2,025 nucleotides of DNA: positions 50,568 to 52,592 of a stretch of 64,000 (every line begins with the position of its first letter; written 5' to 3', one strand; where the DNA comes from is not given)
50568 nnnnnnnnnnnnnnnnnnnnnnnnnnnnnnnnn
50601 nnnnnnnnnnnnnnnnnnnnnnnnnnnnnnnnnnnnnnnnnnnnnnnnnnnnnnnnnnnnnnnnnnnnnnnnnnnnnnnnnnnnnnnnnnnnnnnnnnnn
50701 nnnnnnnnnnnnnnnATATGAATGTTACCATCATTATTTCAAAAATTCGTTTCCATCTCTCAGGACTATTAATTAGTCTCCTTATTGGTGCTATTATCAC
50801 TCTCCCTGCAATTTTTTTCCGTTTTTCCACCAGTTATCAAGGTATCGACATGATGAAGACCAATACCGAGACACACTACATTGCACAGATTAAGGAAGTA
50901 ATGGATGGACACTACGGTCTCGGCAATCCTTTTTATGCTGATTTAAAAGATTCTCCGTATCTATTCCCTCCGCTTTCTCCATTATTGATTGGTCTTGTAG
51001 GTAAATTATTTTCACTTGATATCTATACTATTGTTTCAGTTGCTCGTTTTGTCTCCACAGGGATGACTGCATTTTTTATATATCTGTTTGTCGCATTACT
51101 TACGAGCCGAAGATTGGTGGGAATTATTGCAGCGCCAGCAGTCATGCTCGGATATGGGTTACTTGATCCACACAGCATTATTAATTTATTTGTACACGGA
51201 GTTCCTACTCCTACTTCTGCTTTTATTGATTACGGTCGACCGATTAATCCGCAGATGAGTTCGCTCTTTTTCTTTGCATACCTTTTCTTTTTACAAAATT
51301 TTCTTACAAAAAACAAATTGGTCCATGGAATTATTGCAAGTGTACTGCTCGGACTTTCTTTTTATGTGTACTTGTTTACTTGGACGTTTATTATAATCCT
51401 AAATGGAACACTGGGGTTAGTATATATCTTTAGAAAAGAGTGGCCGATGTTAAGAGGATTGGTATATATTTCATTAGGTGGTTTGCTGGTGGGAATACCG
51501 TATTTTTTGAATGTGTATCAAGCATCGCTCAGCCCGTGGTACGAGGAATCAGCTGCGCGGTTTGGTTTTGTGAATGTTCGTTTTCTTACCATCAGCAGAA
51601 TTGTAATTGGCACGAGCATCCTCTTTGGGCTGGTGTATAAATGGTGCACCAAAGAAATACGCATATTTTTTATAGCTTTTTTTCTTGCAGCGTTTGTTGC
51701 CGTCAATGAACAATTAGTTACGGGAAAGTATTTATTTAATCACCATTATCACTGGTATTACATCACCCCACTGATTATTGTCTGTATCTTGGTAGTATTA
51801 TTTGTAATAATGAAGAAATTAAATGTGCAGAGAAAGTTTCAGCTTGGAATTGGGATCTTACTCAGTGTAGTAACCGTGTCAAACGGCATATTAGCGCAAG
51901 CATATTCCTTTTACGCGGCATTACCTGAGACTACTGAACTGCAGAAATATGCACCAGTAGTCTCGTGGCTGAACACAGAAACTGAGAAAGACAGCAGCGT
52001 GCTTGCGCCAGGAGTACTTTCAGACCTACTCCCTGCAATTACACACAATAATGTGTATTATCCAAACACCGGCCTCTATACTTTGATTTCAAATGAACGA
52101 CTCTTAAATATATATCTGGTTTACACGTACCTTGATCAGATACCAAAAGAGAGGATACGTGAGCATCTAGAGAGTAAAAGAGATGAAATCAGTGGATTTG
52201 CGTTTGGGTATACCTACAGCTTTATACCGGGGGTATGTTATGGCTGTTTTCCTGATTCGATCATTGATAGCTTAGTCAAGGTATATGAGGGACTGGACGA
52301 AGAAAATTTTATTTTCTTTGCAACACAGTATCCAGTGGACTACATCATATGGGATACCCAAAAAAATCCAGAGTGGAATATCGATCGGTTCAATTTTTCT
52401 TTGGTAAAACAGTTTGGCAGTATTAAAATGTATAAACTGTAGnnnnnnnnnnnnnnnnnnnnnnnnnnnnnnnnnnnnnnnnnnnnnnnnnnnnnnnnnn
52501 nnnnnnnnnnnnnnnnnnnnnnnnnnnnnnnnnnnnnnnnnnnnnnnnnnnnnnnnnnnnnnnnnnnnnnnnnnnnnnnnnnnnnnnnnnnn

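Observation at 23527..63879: A ~40-kb surface-glycan island with at least three polyprenyl-phosphate-sugar synthase / GT-C transferase modules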

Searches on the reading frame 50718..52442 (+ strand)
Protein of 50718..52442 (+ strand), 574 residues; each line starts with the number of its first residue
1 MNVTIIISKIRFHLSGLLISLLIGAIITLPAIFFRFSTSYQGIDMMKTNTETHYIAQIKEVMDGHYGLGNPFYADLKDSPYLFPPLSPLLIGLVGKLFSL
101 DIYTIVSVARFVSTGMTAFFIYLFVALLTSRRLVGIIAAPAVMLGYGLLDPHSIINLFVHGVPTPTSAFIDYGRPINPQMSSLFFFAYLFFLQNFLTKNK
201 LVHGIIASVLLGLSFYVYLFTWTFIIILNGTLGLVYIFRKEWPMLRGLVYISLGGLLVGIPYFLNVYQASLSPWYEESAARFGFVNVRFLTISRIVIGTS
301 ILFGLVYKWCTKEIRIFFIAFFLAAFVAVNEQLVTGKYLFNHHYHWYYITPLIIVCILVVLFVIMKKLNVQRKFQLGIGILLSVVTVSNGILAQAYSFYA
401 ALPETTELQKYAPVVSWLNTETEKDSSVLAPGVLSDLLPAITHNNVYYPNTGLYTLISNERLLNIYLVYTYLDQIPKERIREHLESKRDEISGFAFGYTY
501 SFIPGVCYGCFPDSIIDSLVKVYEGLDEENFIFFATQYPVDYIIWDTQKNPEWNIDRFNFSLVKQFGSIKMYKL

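Call 5: search_protein_families(library=pfam, proteins=[window:50718-52442:+], max_evalue=0.01)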
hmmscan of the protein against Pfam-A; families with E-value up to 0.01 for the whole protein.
window:50718-52442:+ (574 aa): 0 families

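Call 8: search_protein_families(library=ncbifam, proteins=[window:50718-52442:+], max_evalue=0.01)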
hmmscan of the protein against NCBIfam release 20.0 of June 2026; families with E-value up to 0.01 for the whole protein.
window:50718-52442:+ (574 aa): 0 families

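Call 14: find_homologous_proteins(query=window:50718-52442:+, max_evalue=0.001)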
Query window:50718-52442:+ (574 aa): 45 proteins with E <= 0.001 among 8000 candidates.
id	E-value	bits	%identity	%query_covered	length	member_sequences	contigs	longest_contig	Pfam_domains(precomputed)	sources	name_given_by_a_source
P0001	0.0e+0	1281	100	100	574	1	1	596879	-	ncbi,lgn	-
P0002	0.0e+0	1067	82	99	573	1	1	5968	-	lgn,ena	-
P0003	2.8e-275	933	71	99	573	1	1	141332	-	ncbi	-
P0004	4.8e-203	695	55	97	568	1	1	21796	-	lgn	-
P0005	1.1e-189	650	52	98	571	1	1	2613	-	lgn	-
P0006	3.1e-187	642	51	98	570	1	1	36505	-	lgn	-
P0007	8.9e-185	634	50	98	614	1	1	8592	-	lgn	-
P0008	1.7e-184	633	50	97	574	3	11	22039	-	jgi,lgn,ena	-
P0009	5.4e-184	632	51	98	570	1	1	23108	-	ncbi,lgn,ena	-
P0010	8.1e-184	631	50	98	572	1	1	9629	-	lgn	-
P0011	1.7e-180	620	50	94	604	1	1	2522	-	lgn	-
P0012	1.0e-179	617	50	98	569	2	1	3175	-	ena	-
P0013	1.1e-179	617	49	99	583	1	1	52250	-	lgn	-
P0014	2.2e-179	616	48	98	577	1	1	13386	-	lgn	-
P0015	2.6e-179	616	49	98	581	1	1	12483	-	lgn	-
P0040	2.5e-139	484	42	95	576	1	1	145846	-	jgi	jgi:hypothetical protein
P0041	9.3e-137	476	41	99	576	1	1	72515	-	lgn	-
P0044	1.4e-81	294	34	94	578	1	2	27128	-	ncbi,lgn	-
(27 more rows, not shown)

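Call 15: find_encoding_contigs(protein=P0001, flank=10000, max_places=3)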
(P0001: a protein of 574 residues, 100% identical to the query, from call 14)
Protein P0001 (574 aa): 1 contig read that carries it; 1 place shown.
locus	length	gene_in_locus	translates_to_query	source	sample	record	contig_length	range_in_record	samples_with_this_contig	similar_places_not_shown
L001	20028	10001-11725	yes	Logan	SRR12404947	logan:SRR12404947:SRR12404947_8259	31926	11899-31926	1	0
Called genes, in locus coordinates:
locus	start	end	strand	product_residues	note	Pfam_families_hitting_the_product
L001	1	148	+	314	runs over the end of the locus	PF00106:adh_short (weak), PF01073:3Beta_HSD, PF01370:Epimerase, PF02719:Polysacc_synt_2, PF04321:RmlD_sub_bind, PF08659:KR (weak), PF16363:GDP_Man_Dehyd, PF13460:NAD_binding_10 (weak)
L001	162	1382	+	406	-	PF00155:Aminotran_1_2, PF01041:DegT_DnrJ_EryC1, PF01053:Cys_Met_Meta_PP (weak)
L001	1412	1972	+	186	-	PF00908:dTDP_sugar_isom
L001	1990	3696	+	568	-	-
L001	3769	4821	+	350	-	PF01073:3Beta_HSD, PF01370:Epimerase, PF02719:Polysacc_synt_2, PF04321:RmlD_sub_bind, PF07993:NAD_binding_4, PF16363:GDP_Man_Dehyd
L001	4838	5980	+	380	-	PF13439:Glyco_transf_4, PF00534:Glycos_transf_1, PF13692:Glyco_trans_1_4, PF13524:Glyco_trans_1_2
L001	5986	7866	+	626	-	PF13522:GATase_6, PF12481:DUF3700 (weak), PF13537:GATase_7, PF00733:Asn_synthase, PF06508:QueC (faint)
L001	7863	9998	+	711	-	PF00535:Glycos_transf_2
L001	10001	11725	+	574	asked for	-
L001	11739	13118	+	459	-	PF13231:PMT_2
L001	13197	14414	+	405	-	PF00155:Aminotran_1_2 (weak), PF01041:DegT_DnrJ_EryC1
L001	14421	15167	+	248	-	PF00535:Glycos_transf_2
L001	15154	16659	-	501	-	PF05159:Capsule_synth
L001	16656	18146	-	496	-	PF01943:Polysacc_synt, PF13440:Polysacc_synt_3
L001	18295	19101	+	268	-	-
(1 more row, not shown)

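Call 16: find_encoding_contigs(protein=P0003, flank=10000, max_places=3)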
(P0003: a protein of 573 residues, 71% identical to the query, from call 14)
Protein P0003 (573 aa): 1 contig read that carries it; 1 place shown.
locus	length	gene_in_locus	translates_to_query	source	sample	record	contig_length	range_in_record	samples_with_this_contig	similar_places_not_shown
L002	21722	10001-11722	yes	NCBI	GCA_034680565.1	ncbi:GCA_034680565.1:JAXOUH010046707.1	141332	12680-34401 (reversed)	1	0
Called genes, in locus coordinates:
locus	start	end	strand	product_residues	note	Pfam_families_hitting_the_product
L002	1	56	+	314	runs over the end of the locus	PF00106:adh_short (weak), PF01073:3Beta_HSD, PF01370:Epimerase, PF02719:Polysacc_synt_2, PF04321:RmlD_sub_bind, PF08659:KR (weak), PF16363:GDP_Man_Dehyd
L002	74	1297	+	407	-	PF00155:Aminotran_1_2, PF01041:DegT_DnrJ_EryC1, PF01053:Cys_Met_Meta_PP (weak)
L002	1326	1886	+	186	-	PF00908:dTDP_sugar_isom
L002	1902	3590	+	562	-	-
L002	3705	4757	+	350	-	PF01073:3Beta_HSD, PF01370:Epimerase, PF02719:Polysacc_synt_2, PF04321:RmlD_sub_bind, PF07993:NAD_binding_4, PF16363:GDP_Man_Dehyd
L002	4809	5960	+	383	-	PF13439:Glyco_transf_4, PF00534:Glycos_transf_1, PF13692:Glyco_trans_1_4, PF13524:Glyco_trans_1_2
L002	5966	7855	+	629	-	PF13522:GATase_6, PF12481:DUF3700 (faint), PF13537:GATase_7, PF00733:Asn_synthase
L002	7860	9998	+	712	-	PF00535:Glycos_transf_2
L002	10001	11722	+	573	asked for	-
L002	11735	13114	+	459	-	PF13231:PMT_2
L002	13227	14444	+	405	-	PF00155:Aminotran_1_2 (weak), PF01041:DegT_DnrJ_EryC1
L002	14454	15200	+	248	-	PF00535:Glycos_transf_2, PF13641:Glyco_tranf_2_3 (weak)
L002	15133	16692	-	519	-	PF05159:Capsule_synth (weak)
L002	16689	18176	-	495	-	PF01943:Polysacc_synt, PF13440:Polysacc_synt_3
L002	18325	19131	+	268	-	-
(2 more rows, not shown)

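Call 19: find_related_loci(query=A1, collection=genome_contigs, flank=10000)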
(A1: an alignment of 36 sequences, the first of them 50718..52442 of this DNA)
Query A1 (574 aa) in genome_contigs; peptide patterns used: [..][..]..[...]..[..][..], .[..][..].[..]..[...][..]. (x = any residue, [..] = any of these).
351 stretches matched a pattern; 7 encode a relative of the query (tblastn E <= 1e-3); 7 distinct loci.
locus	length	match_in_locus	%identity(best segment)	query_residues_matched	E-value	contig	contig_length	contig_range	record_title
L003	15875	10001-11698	51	10-574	0e+0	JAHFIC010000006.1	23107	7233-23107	MAG: Candidatus Magasanikiibacteriota bacterium isolate nzgw353 NODE_1926_length_23108_cov_3.462566, whole genome shotgu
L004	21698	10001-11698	48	11-574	0e+0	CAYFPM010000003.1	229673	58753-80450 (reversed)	MAG TPA_asm: uncultured Gammaproteobacteria bacterium isolate ERP019367_co2_132 genome assembly, contig: NODE_49_length_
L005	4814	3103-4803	49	10-574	0e+0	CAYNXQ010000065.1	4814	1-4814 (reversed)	MAG TPA_asm: uncultured Gammaproteobacteria bacterium isolate SRP193066_co2_32 genome assembly, contig: NODE_9355_length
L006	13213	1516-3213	48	13-574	4e-170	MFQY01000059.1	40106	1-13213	MAG: Candidatus Magasanikbacteria bacterium RIFOXYC2_FULL_40_16 rifoxyc2_full_scaffold_657, whole genome shotgun sequenc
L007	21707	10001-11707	44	7-573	2e-148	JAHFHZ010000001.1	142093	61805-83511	MAG: Candidatus Magasanikiibacteriota bacterium isolate nzgw350 NODE_168_length_142094_cov_4.368155, whole genome shotgu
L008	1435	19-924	47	273-574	5e-95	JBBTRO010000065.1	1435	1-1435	MAG: Patescibacteria group bacterium isolate H52-bin091_1 H52_bin091_1_000000000065, whole genome shotgun sequence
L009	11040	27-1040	41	239-574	2e-82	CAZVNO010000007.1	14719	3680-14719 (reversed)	MAG TPA_asm: uncultured Gammaproteobacteria bacterium isolate SRP286056_co3_9 genome assembly, contig: NODE_4329_length_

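Call 42: predict_structure(alignment_id=A1)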
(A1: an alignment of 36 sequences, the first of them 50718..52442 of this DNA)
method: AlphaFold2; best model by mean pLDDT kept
length: 574 residues; sequences in the alignment: 36
mean_pLDDT: 93.0   pTM: 0.91
mean pLDDT of the five models: 93.0, 92.5, 91.8, 90.9, 90.5
residues with pLDDT >= 90: 477; 70-90: 90; 50-70: 7; < 50: 0
segments of 3 or more residues with pLDDT < 50: none
pLDDT, mean of each block of 10 residues (from residue 1): 73 92 96 94 89 93 93 93 91 96 94 96 97 96 90 79 71 85 97 94 97 94 96 98 97 97 93 92 88 93 97 97 95 86 89 98 96 95 94 92 94 96 96 92 94 93 97 97 97 93 81 97 97 96 96 94 96 96
secondary structure, 60 per line:
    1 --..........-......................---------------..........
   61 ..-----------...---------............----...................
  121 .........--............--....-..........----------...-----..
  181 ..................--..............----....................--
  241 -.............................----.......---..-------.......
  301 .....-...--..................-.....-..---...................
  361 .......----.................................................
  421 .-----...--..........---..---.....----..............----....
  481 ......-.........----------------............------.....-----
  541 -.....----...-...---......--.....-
elements in order: H3-12 H14-35 H51-62 H86-97 H102-129 H132-143 H146-149 H151-160 H179-198 H201-214 H219-238 H242-270 H275-281 H294-305 H312-329 H331-335 H342-367 H372-421 E427-429 H432-441 H450-454 H459-472 H477-486 H488-496 H513-524 H531-535 E542-546 E561-566 E569-573

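Call 46: search_solved_structures(query=A1, max_evalue=1)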
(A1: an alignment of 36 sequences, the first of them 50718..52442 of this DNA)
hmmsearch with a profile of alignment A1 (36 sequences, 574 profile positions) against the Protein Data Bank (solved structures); distinct sequences matched with E-value up to 1: 2.
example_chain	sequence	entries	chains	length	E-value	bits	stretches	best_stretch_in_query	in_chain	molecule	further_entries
5gpa_A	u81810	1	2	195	0.57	11.7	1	42-89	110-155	Transcriptional regulator (TetR/AcrR family)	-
5gp9_A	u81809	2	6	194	0.8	11.3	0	42-89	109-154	Transcriptional regulator (TetR/AcrR family)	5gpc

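Call 62: find_related_loci(query=A1, collection=metagenome_contigs, flank=10000)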
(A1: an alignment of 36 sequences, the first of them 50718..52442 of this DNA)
Query A1 (574 aa) in metagenome_contigs; peptide patterns used: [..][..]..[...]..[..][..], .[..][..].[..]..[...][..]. (x = any residue, [..] = any of these).
466 stretches matched a pattern; 6 encode a relative of the query (tblastn E <= 1e-3); 6 distinct loci.
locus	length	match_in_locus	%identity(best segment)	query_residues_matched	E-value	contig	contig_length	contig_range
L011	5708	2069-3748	50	10-568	0e+0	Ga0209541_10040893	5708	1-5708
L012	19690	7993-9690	48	13-574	2e-170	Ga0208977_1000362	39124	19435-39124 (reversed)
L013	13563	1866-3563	48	13-574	2e-170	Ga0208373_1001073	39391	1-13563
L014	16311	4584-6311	38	2-574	4e-130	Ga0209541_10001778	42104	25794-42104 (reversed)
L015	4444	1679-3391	32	2-552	1e-86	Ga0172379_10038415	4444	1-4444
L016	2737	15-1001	45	245-573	3e-88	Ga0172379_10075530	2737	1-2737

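Call 63: find_encoding_contigs(protein=P0040, flank=10000, max_places=1)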
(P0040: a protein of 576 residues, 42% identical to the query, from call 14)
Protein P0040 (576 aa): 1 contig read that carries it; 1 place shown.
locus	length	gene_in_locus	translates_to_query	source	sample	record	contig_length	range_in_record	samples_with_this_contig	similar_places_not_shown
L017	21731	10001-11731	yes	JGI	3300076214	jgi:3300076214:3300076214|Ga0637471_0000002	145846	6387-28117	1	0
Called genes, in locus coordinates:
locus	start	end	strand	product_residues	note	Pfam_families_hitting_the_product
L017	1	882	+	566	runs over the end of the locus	-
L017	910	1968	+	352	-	PF00534:Glycos_transf_1, PF13692:Glyco_trans_1_4, PF13524:Glyco_trans_1_2 (weak)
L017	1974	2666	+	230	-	PF00535:Glycos_transf_2, PF10111:Glyco_tranf_2_2, PF13641:Glyco_tranf_2_3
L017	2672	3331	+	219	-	PF13489:Methyltransf_23, PF05148:Methyltransf_8 (weak), PF08241:Methyltransf_11, PF08242:Methyltransf_12 (weak), PF13649:Methyltransf_25 (faint), PF13847:Methyltransf_31 (weak)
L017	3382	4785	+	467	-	PF13231:PMT_2 (weak)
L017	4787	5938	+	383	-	PF13439:Glyco_transf_4 (weak), PF00534:Glycos_transf_1, PF13692:Glyco_trans_1_4, PF13524:Glyco_trans_1_2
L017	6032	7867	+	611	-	PF13522:GATase_6, PF13537:GATase_7, PF12481:DUF3700 (faint), PF00733:Asn_synthase, PF06508:QueC (faint)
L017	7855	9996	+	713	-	PF00535:Glycos_transf_2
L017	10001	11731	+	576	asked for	-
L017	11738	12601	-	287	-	PF13489:Methyltransf_23, PF07021:MetW (weak), PF13847:Methyltransf_31, PF08241:Methyltransf_11, PF08242:Methyltransf_12, PF13649:Methyltransf_25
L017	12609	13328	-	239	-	PF00535:Glycos_transf_2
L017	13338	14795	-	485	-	PF01943:Polysacc_synt, PF13440:Polysacc_synt_3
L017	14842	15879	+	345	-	PF00106:adh_short (faint), PF01073:3Beta_HSD, PF01370:Epimerase, PF02719:Polysacc_synt_2 (weak), PF04321:RmlD_sub_bind, PF16363:GDP_Man_Dehyd, PF07993:NAD_binding_4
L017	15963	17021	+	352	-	-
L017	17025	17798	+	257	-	PF05401:NodS, PF08003:Methyltransf_9 (weak), PF13489:Methyltransf_23, PF13649:Methyltransf_25, PF13847:Methyltransf_31, PF08241:Methyltransf_11, PF08242:Methyltransf_12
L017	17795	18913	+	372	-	PF13353:Fer4_12 (weak), PF04055:Radical_SAM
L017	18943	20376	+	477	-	-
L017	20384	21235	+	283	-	PF00535:Glycos_transf_2, PF10111:Glyco_tranf_2_2 (faint), PF13641:Glyco_tranf_2_3 (weak)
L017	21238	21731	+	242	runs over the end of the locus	PF00535:Glycos_transf_2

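Call 64: find_encoding_contigs(protein=P0041, flank=10000, max_places=1)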
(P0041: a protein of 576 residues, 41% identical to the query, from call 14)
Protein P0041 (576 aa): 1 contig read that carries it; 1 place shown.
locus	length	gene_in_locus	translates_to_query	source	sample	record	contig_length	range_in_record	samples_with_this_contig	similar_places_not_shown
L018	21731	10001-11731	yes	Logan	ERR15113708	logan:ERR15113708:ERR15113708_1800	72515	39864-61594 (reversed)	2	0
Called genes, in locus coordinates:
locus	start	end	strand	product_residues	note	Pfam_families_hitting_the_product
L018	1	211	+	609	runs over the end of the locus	PF13522:GATase_6, PF12481:DUF3700 (faint), PF13537:GATase_7, PF00733:Asn_synthase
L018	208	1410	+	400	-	PF13579:Glyco_trans_4_4 (weak), PF13692:Glyco_trans_1_4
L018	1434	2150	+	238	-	PF00535:Glycos_transf_2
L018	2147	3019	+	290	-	PF13489:Methyltransf_23, PF13847:Methyltransf_31, PF08241:Methyltransf_11, PF08242:Methyltransf_12, PF13649:Methyltransf_25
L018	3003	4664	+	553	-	-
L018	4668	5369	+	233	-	PF00535:Glycos_transf_2, PF13641:Glyco_tranf_2_3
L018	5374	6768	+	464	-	-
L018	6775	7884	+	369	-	PF13439:Glyco_transf_4, PF13579:Glyco_trans_4_4 (faint), PF00534:Glycos_transf_1, PF13692:Glyco_trans_1_4, PF13524:Glyco_trans_1_2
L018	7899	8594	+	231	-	PF00535:Glycos_transf_2, PF13641:Glyco_tranf_2_3 (faint)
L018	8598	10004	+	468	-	PF13231:PMT_2 (weak)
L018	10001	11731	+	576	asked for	-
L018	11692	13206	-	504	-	PF05159:Capsule_synth (weak)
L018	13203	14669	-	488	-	PF01943:Polysacc_synt, PF13440:Polysacc_synt_3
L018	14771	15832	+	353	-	-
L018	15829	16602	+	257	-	PF08003:Methyltransf_9 (weak), PF13489:Methyltransf_23, PF13649:Methyltransf_25, PF13847:Methyltransf_31, PF08241:Methyltransf_11, PF08242:Methyltransf_12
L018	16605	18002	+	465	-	PF13231:PMT_2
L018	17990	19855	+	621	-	PF13522:GATase_6, PF13537:GATase_7, PF00733:Asn_synthase, PF06508:QueC (faint)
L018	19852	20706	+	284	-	PF00535:Glycos_transf_2, PF13641:Glyco_tranf_2_3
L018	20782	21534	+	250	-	PF02348:CTP_transf_3, PF12804:NTP_transf_3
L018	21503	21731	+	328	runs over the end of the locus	PF01408:GFO_IDH_MocA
